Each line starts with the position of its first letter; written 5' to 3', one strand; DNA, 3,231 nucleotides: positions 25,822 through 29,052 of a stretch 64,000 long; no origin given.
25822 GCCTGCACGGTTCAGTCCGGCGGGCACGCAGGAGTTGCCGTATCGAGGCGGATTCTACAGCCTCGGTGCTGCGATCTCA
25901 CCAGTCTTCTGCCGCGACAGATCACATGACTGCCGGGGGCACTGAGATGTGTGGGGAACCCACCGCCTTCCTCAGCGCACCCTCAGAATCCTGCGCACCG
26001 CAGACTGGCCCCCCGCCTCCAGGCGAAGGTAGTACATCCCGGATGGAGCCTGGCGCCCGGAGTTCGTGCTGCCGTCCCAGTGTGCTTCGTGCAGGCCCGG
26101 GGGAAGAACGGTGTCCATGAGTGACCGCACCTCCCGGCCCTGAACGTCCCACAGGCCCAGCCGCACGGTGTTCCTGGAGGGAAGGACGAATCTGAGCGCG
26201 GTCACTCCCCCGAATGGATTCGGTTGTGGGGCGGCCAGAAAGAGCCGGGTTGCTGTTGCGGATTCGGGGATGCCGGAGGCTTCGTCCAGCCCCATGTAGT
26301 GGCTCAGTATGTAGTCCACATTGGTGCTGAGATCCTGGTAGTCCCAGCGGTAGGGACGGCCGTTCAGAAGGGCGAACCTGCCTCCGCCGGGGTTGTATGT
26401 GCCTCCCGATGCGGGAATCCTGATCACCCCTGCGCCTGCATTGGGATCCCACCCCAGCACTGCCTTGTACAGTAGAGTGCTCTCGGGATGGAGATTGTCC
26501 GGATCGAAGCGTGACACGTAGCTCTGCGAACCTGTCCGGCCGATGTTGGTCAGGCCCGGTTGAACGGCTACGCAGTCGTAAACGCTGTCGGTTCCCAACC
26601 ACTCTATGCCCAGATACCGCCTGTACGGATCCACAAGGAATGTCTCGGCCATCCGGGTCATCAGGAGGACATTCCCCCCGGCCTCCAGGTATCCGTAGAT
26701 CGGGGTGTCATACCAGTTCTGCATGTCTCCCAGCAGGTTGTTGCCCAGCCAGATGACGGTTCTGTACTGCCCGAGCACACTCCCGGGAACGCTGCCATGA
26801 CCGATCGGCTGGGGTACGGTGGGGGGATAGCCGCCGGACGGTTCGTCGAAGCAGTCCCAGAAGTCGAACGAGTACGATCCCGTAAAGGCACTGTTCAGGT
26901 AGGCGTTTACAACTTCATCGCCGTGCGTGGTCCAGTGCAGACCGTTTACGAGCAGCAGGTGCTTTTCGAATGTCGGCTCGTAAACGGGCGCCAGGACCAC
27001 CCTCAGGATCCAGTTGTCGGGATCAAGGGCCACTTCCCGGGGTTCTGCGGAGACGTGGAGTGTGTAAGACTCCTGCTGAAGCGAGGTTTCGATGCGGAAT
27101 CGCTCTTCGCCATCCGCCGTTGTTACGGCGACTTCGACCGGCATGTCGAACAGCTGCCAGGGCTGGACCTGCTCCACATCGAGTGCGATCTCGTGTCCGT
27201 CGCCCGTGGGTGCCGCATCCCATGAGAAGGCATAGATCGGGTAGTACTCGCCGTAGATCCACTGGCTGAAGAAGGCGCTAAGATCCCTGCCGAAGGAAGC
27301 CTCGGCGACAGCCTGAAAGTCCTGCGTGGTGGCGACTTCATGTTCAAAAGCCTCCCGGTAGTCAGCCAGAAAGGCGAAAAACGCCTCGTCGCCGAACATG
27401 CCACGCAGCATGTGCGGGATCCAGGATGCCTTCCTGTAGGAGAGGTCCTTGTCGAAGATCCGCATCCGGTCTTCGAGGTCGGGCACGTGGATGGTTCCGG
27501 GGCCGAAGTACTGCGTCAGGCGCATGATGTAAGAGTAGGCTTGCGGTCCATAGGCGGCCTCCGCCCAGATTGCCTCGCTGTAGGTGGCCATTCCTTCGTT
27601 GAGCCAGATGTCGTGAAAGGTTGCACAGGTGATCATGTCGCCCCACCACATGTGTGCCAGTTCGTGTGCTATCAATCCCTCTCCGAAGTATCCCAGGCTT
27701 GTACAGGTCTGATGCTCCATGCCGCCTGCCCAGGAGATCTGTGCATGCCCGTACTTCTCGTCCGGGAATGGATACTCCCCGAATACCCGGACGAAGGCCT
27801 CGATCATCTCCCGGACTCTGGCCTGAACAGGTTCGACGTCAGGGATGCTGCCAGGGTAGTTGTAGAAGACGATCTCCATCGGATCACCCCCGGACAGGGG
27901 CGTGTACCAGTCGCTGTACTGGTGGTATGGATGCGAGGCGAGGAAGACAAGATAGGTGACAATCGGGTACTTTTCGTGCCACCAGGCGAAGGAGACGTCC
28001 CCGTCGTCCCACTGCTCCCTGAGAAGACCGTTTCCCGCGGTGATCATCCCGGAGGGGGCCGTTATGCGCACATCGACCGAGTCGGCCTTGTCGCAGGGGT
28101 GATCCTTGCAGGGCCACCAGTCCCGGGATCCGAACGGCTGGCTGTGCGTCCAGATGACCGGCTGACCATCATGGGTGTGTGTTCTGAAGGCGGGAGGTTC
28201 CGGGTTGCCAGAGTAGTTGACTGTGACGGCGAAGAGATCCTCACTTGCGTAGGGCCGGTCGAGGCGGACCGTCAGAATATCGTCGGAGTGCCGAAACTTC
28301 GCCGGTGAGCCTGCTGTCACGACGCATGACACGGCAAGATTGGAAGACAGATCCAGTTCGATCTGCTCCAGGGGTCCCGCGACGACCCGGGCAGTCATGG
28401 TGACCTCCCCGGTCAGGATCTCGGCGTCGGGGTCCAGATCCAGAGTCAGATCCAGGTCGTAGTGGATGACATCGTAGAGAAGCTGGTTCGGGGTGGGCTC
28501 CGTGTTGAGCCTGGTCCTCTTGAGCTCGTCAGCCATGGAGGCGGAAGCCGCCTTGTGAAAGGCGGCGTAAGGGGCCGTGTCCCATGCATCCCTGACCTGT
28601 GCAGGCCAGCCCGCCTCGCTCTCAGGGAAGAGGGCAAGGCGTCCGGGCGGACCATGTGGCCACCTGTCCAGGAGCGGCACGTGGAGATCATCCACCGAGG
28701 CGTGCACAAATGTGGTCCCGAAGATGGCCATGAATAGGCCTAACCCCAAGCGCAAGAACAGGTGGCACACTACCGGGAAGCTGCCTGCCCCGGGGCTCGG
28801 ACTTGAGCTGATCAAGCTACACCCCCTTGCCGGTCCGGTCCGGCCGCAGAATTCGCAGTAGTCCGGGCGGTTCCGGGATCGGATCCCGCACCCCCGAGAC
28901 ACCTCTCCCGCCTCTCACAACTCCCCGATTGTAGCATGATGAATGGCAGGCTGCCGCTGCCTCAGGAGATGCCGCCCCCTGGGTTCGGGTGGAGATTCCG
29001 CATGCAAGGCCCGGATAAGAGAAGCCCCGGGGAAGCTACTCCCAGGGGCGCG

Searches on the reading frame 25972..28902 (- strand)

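Call 7: search_protein_families(library=pfam, proteins=[window:25972-28902:-], max_evalue=0.001)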
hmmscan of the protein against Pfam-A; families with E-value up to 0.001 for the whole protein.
window:25972-28902:- (976 aa): 3 families
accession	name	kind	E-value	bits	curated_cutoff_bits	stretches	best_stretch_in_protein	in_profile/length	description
PF01433.26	Peptidase_M1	-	1.2e-22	81.1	27.7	1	410-548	70-218/218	Peptidase family M1 domain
PF17900.6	Peptidase_M1_N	-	7.4e-12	46.2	25.8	1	147-318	4-186/186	Peptidase M1 N-terminal domain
PF13860.13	FlgD_ig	-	1e-07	32.3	27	1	907-964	18-76/79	FlgD Ig-like domain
